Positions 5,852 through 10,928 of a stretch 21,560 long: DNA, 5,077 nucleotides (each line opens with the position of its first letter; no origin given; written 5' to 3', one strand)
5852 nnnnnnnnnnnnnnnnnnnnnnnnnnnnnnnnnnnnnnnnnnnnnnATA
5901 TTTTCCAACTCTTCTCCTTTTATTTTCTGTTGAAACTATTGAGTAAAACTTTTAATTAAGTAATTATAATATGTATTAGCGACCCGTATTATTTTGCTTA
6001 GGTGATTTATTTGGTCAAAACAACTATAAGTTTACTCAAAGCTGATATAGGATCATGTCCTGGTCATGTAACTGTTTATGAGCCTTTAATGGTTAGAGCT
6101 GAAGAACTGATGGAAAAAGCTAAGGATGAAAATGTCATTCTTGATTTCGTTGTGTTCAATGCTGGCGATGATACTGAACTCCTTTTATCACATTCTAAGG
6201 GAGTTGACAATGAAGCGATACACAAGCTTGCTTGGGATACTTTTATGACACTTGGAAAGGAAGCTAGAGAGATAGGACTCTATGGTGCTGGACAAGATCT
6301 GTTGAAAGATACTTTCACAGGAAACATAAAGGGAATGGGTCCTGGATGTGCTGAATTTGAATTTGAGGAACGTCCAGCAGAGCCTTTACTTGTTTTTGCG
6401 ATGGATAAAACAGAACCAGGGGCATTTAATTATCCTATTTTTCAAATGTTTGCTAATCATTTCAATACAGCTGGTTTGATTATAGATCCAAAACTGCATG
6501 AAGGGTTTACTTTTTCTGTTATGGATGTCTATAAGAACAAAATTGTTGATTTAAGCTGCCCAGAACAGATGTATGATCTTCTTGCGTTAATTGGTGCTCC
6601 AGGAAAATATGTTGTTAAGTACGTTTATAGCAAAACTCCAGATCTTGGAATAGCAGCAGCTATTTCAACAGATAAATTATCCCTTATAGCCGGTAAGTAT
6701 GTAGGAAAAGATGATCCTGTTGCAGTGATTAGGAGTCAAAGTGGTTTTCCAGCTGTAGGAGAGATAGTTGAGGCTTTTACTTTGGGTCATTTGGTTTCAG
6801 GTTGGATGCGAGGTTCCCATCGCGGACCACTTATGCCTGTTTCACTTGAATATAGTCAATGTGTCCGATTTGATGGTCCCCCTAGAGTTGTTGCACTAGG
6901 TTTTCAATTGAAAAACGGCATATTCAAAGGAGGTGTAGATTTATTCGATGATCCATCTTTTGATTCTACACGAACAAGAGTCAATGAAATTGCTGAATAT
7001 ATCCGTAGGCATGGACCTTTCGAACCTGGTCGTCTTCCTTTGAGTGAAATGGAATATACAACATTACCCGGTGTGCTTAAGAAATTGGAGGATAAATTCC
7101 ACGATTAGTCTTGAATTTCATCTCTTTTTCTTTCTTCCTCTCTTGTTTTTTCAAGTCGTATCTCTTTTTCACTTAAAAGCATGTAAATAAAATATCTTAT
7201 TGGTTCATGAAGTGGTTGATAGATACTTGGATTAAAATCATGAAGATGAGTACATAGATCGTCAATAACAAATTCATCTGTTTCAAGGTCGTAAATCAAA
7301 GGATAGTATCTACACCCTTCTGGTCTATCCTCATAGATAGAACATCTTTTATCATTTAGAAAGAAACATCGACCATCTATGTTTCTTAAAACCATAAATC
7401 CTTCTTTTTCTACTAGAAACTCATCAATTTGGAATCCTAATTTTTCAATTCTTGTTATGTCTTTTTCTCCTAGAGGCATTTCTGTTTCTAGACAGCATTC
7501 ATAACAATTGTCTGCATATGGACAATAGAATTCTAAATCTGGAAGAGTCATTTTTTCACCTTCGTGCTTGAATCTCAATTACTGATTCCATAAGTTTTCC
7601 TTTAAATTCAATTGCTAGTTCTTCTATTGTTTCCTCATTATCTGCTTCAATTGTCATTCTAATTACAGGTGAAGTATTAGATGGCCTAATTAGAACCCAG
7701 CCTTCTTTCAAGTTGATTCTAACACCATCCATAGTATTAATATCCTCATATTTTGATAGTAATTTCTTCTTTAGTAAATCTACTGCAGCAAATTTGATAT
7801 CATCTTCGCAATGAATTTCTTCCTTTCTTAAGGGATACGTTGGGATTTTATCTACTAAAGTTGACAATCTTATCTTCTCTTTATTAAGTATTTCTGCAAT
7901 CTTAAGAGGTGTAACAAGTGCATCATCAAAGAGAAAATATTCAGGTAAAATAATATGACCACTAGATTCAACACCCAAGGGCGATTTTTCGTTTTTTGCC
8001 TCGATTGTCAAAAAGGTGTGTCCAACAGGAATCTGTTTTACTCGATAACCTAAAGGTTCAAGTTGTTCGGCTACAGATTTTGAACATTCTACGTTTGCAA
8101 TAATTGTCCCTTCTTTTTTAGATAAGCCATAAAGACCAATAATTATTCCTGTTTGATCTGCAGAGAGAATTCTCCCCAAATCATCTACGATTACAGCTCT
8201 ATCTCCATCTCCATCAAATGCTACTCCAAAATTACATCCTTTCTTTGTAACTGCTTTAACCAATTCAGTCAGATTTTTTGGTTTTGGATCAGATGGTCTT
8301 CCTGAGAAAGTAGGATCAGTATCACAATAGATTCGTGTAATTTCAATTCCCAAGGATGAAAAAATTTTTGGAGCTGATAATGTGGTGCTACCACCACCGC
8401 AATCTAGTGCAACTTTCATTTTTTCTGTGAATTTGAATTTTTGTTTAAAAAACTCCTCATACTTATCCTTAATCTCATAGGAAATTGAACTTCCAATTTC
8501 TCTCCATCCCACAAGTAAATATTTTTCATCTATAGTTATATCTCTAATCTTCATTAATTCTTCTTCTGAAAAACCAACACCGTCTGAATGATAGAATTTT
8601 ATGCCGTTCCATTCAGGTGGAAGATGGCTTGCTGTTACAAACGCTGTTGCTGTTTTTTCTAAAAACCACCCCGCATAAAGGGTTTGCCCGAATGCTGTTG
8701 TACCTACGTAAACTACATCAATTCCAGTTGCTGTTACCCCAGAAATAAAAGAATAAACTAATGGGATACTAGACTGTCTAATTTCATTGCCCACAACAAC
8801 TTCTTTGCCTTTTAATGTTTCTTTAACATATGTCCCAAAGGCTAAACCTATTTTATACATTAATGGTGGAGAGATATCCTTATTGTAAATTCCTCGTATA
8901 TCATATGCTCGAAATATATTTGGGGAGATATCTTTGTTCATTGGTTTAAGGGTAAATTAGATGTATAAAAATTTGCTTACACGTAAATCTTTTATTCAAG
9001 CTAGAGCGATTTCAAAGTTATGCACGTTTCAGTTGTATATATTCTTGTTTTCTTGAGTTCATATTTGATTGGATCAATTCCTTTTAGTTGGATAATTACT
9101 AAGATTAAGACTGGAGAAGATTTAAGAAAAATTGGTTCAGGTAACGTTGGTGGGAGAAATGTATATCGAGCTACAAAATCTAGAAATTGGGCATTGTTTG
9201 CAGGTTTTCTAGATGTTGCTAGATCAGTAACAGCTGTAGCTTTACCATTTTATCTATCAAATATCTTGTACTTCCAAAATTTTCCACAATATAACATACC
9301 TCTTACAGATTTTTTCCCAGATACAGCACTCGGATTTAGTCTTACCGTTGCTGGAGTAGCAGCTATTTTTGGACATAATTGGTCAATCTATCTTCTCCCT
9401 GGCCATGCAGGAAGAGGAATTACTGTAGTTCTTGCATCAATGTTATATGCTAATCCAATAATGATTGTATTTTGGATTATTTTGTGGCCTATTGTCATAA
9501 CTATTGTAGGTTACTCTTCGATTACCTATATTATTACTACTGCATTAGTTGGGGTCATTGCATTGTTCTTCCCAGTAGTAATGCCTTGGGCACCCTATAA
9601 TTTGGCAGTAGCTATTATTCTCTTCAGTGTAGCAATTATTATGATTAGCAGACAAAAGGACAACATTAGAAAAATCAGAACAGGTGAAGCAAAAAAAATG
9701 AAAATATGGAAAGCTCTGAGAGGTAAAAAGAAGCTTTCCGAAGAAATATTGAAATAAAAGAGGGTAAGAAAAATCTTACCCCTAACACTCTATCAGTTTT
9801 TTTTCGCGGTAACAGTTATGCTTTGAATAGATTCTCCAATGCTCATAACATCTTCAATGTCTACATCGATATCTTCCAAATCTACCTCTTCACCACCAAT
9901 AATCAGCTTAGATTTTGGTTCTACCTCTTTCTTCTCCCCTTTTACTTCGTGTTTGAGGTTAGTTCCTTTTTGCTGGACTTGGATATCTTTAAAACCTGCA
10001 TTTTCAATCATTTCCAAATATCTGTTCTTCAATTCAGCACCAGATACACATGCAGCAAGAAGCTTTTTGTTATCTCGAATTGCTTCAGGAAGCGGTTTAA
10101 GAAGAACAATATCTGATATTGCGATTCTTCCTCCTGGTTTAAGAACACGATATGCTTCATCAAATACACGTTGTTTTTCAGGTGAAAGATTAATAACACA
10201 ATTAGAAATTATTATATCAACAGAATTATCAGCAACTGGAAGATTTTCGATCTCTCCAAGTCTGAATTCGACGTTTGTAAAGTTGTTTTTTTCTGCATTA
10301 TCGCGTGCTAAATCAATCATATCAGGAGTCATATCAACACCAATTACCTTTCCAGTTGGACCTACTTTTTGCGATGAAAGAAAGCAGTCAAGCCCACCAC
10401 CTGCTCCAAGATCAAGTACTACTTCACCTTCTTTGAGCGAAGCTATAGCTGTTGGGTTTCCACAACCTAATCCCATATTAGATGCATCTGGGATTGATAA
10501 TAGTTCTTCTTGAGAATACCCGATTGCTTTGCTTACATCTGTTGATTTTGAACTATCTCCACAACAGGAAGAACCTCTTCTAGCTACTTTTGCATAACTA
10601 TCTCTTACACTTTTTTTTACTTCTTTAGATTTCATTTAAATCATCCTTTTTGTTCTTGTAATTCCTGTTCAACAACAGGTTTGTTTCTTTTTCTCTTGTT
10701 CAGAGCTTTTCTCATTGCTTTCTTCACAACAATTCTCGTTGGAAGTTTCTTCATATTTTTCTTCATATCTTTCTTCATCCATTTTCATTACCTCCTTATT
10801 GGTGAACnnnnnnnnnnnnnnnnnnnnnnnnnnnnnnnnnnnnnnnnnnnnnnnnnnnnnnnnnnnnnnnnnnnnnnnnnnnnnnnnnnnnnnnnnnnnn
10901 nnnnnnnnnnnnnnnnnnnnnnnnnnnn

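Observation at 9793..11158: Vicinal-cysteine arsenic module: CC-tagged AbrB/SpoVT regulator + 39-aa CC..CC micro-ORF + ArsM, with no ArsR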

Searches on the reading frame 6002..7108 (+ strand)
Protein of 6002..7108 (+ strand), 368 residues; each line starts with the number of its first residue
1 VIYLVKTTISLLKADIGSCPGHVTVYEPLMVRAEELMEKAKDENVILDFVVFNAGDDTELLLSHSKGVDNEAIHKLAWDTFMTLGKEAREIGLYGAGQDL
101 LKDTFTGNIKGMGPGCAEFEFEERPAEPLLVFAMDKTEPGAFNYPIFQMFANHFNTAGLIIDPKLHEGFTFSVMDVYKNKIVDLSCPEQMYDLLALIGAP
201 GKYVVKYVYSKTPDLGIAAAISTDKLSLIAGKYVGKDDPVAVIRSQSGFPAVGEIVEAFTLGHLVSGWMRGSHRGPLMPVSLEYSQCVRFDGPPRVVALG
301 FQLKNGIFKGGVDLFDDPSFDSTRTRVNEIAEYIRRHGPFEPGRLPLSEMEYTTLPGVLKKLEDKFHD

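Call 6: search_protein_families(library=pfam, proteins=[window:6002-7108:+], max_evalue=0.00001)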
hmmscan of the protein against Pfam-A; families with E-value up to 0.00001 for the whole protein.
window:6002-7108:+ (368 aa): 1 family
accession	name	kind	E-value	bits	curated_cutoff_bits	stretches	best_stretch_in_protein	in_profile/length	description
PF01950.21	FBPase_3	-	5.1e-169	562.6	25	1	6-366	1-360/361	Fructose-1,6-bisphosphatase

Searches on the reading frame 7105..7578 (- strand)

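Call 6: search_protein_families(library=pfam, proteins=[window:7105-7578:-], max_evalue=0.00001)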
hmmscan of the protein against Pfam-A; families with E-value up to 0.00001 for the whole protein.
window:7105-7578:- (157 aa): 1 family
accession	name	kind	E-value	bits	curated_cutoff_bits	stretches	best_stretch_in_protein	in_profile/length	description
PF03692.20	CxxCxxCC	-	8.2e-13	49.3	23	1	23-99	3-73/85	Putative zinc- or iron-chelating domain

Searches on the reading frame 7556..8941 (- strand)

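Call 6: search_protein_families(library=pfam, proteins=[window:7556-8941:-], max_evalue=0.00001)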
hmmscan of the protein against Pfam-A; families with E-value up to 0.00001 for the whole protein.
window:7556-8941:- (461 aa): 4 families
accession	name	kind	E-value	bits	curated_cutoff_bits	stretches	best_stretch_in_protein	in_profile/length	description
PF02878.22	PGM_PMM_I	-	1.7e-26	93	22.5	1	8-138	2-133/138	Phosphoglucomutase/phosphomannomutase, alpha/beta/alpha domain I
PF02879.22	PGM_PMM_II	-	1.9e-20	73.7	29.3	1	160-255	2-102/103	Phosphoglucomutase/phosphomannomutase, alpha/beta/alpha domain II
PF02880.22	PGM_PMM_III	-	1.6e-17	64.1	20.7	1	262-367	3-113/115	Phosphoglucomutase/phosphomannomutase, alpha/beta/alpha domain III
PF00408.26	PGM_PMM_IV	-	3.1e-11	43.6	23.1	1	382-446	10-65/68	Phosphoglucomutase/phosphomannomutase, C-terminal domain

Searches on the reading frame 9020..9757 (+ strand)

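Call 6: search_protein_families(library=pfam, proteins=[window:9020-9757:+], max_evalue=0.00001)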
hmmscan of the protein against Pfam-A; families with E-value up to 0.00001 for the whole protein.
window:9020-9757:+ (245 aa): 1 family
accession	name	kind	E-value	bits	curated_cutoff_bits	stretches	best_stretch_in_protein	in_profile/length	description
PF02660.20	G3P_acyltransf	-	2.8e-30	106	24.1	1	14-219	2-164/164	Glycerol-3-phosphate acyltransferase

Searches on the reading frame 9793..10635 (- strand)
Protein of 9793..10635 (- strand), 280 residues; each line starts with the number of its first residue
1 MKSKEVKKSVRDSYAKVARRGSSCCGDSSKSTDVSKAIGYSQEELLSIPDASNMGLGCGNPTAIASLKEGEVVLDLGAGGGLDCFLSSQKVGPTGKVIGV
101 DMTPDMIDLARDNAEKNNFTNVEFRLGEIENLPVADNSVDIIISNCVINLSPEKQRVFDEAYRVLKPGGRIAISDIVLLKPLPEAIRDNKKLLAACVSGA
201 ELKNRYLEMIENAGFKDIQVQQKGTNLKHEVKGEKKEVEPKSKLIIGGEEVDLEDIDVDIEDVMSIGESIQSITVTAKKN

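Call 3: search_protein_families(library=pfam, proteins=[window:9793-10635:-], max_evalue=1)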
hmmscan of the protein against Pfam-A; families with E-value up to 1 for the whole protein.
window:9793-10635:- (280 aa): 22 families
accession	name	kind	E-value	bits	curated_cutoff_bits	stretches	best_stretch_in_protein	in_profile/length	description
PF13847.12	Methyltransf_31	-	9.1e-43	145.9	27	1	68-214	2-145/145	Methyltransferase domain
PF13649.12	Methyltransf_25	-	1.1e-23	84.2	27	1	73-169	1-97/97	Methyltransferase domain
PF08241.18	Methyltransf_11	-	2.6e-23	82.9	21.2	1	74-173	1-95/95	Methyltransferase domain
PF01209.24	Ubie_methyltran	-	8.5e-20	71.5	20.1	1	65-173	43-151/233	ubiE/COQ5 methyltransferase family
PF08242.18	Methyltransf_12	-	1.7e-13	51.5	30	1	74-171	1-98/98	Methyltransferase domain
PF06325.19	PrmA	-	5.4e-11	43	22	1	67-177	159-262/296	Ribosomal protein L11 methyltransferase (PrmA)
PF13489.12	Methyltransf_23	-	2.7e-09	37.4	27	1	66-176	19-119/164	Methyltransferase domain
PF05175.20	MTS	-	5.5e-08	33.1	23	1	70-173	32-138/170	Methyltransferase small domain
PF01135.25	PCMT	-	7.9e-08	32.8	20.3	1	66-128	70-132/210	Protein-L-isoaspartate(D-aspartate) O-methyltransferase (PCMT)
PF05148.21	Methyltransf_8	-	3.9e-06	27.3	27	1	127-177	111-160/219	Hypothetical methyltransferase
PF01728.25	FtsJ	-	2.4e-05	24.8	24.1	1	67-218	19-159/181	FtsJ-like methyltransferase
PF01170.24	UPF0020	-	3.1e-05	24.2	22.3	1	93-145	75-128/197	RMKL-like, methyltransferase domain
PF20922.3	Anamorsin_N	-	0.0002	21.5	27.1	1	129-195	42-110/163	Anamorsin, N-terminal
PF02475.24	TRM5-TYW2_MTfase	-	0.00028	21.3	28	1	66-171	33-133/164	TRM5/TYW2 methyltransferase domain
PF02353.26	CMAS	-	0.0011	18.8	27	1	65-181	58-172/273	Mycolic acid cyclopropane synthetase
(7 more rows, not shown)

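Call 4: search_protein_families(library=ncbifam, proteins=[window:9793-10635:-], max_evalue=1)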
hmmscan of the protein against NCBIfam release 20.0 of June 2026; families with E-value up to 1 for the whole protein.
window:9793-10635:- (280 aa): 82 families (the best 25 are shown)
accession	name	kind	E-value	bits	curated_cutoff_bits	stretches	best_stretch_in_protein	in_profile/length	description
NF008823.0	PRK11873.1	subfamily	6.2e-104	347.3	263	1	2-243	3-240/272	arsenite methyltransferase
NF041537.1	ArsM_AhpD_UU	exception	1.9e-53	181.5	510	1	4-228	11-236/345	arsenite methyltransferase/AhpD domain selenoprotein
NF047649.1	MTase_UXPK_star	exception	4.8e-52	176.7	460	1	4-221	11-229/283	methyltransferase/UXPK-star double selenoprotein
NF040538.1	methyl_ArsM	equivalog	2.1e-50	171.9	500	2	121-229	152-264/356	arsinothricin biosynthesis methyltransferase ArsM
NF041536.1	ArsM_DUF2284_UU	exception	9.8e-49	165.9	575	1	4-227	11-235/459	arsenite methyltransferase/DUF2284 domain selenoprotein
NF038099.1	AsSugarArsM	exception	1.4e-34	119.7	400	1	46-223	34-221/321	arsenosugar biosynthesis arsenite methyltransferase ArsM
NF040539.1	AST_met_ArsM_2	exception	4.3e-28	98.9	240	1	71-223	58-213/262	putative arsinothricin biosynthesis methyltransferase ArsM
NF045667.1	MTase_DVU1556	equivalog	9.3e-26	90.6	155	1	63-227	16-172/213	DVU_1556 family methyltransferase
NF001244.0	PRK00216.1-5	equivalog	9.5e-18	64.3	216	1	66-176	45-156/236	bifunctional demethylmenaquinone methyltransferase/2-methoxy-6-polyprenyl-1,4-benzoquinol methylase UbiE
TIGR01934.1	MenG_MenH_UbiE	subfamily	2.5e-17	62.9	158.35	1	68-176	38-144/223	ubiquinone/menaquinone biosynthesis methyltransferase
TIGR02752.1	MenG_heptapren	equivalog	3.1e-17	62.9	419.85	1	66-173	42-149/231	demethylmenaquinone methyltransferase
NF001240.0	PRK00216.1-1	equivalog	1.1e-16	60.7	378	1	64-176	58-171/251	bifunctional demethylmenaquinone methyltransferase/2-methoxy-6-polyprenyl-1,4-benzoquinol methylase UbiE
NF001243.0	PRK00216.1-4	equivalog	1.2e-16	60.8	235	1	66-173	44-151/237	demethylmenaquinone methyltransferase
TIGR02072.1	BioC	equivalog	3.5e-16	59.8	184.95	1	71-229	36-185/244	malonyl-ACP O-methyltransferase BioC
NF052510.1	methyltran_MpqE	exception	5.3e-16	58.7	335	1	64-173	41-151/234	methyl-plastoquinone biosynthesis methyltransferase MpqE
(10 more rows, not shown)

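Call 35: search_solved_structures(query=window:9793-10635:-, show_alignments=1, max_evalue=1e-10)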
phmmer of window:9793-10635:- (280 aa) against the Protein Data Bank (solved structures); distinct sequences matched with E-value up to 1e-10: 12.
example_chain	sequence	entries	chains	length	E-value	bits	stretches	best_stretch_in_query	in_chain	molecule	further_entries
5evj_A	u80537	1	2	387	5.6e-36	127.6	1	51-219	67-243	Arsenite methyltransferase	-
4kw7_A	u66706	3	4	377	1.7e-30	109.7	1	7-223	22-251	Arsenic methyltransferase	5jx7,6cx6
4fr0_A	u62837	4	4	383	1.7e-30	109.6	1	7-223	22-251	Arsenic methyltransferase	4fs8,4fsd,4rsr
5eg5_A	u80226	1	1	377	2.6e-29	105.8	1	9-223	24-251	Arsenic methyltransferase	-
8xt7_A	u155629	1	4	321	1.3e-28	103.4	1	57-215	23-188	Arsenite methyltransferase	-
5wp4_A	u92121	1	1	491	8.2e-20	74.6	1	66-256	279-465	Phosphoethanolamine N-methyltransferase 1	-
5wp5_A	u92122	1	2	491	2e-19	73.4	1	65-256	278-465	Phosphomethylethanolamine N-methyltransferase 2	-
3dh0_A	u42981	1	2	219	1.2e-12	51.1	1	66-175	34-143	SAM dependent methyltransferase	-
3mgg_A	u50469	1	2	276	1.1e-11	48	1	68-174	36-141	Methyltransferase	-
1vl5_A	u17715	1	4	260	1.1e-11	48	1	62-177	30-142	unknown conserved protein BH2331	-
6uak_A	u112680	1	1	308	4.8e-11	45.9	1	67-210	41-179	SAM dependent methyltransferase LahSB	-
1ve3_A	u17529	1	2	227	6.2e-11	45.5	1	64-182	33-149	hypothetical protein PH0226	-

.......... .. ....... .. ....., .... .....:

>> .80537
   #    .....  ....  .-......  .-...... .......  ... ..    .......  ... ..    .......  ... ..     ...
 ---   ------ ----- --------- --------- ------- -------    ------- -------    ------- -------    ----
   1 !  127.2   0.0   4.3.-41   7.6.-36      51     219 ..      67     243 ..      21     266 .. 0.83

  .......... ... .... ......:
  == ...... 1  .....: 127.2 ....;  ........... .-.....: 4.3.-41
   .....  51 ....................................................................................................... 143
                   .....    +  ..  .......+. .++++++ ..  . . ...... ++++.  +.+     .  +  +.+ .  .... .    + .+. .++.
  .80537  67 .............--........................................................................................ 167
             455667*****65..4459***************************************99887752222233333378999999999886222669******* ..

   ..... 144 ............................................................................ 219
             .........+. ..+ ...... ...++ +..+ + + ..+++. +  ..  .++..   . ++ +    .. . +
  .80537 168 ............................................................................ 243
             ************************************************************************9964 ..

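Call 36: search_solved_structures(query=window:9793-10635:-, show_alignments=3, max_evalue=1e-25)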
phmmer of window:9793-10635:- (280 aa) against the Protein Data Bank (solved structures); distinct sequences matched with E-value up to 1e-25: 5.
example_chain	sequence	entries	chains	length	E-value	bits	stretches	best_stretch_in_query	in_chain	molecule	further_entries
5evj_A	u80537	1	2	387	5.6e-36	127.6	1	51-219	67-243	Arsenite methyltransferase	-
4kw7_A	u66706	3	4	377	1.7e-30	109.7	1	7-223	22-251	Arsenic methyltransferase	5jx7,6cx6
4fr0_A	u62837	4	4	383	1.7e-30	109.6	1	7-223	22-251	Arsenic methyltransferase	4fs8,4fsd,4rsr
5eg5_A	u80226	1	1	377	2.6e-29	105.8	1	9-223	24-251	Arsenic methyltransferase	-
8xt7_A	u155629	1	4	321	1.3e-28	103.4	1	57-215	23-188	Arsenite methyltransferase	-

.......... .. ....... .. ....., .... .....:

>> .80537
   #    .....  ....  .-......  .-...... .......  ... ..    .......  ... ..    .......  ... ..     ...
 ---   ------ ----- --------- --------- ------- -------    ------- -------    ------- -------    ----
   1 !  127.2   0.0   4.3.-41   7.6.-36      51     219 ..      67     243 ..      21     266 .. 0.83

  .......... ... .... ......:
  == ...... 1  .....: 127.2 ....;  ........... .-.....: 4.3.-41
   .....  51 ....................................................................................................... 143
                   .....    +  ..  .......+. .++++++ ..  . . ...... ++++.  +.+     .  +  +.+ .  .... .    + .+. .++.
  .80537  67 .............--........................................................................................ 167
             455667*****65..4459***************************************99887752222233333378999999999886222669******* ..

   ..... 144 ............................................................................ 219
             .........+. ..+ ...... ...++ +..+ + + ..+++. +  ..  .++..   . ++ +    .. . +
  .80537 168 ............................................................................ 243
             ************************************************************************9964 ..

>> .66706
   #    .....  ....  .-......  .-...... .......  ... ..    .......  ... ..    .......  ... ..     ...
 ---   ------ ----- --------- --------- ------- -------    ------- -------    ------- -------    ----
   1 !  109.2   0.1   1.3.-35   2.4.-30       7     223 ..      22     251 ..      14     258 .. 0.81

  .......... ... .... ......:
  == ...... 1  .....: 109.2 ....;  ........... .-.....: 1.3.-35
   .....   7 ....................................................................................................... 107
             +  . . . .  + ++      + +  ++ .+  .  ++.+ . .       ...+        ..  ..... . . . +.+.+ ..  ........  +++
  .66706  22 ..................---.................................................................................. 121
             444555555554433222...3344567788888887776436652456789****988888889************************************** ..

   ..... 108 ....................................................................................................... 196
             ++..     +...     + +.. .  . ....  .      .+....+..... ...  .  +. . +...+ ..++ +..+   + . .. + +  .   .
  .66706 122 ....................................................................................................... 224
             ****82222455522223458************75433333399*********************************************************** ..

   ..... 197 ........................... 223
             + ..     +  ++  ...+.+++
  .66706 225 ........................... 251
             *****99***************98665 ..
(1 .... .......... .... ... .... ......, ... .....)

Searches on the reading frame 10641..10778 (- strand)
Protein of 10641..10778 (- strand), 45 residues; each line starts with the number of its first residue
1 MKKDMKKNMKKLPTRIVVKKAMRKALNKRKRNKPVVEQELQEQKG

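Call 3: search_protein_families(library=pfam, proteins=[window:10641-10778:-], max_evalue=1)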
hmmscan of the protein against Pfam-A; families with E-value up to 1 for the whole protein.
window:10641-10778:- (45 aa): 3 families
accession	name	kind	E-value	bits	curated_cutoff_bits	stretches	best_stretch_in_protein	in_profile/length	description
PF21996.1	HisZ-like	-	0.028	14.7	27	1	19-40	10-31/52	Histidyl-tRNA synthetase HisZ, C-terminal domain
PF12240.13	Angiomotin_C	-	0.031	14.2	23.5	1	2-38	136-172/200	Angiomotin C terminal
PF17969.6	Ldt_C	-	0.055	14.6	26.8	1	10-45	27-62/67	L,D-transpeptidase C-terminal domain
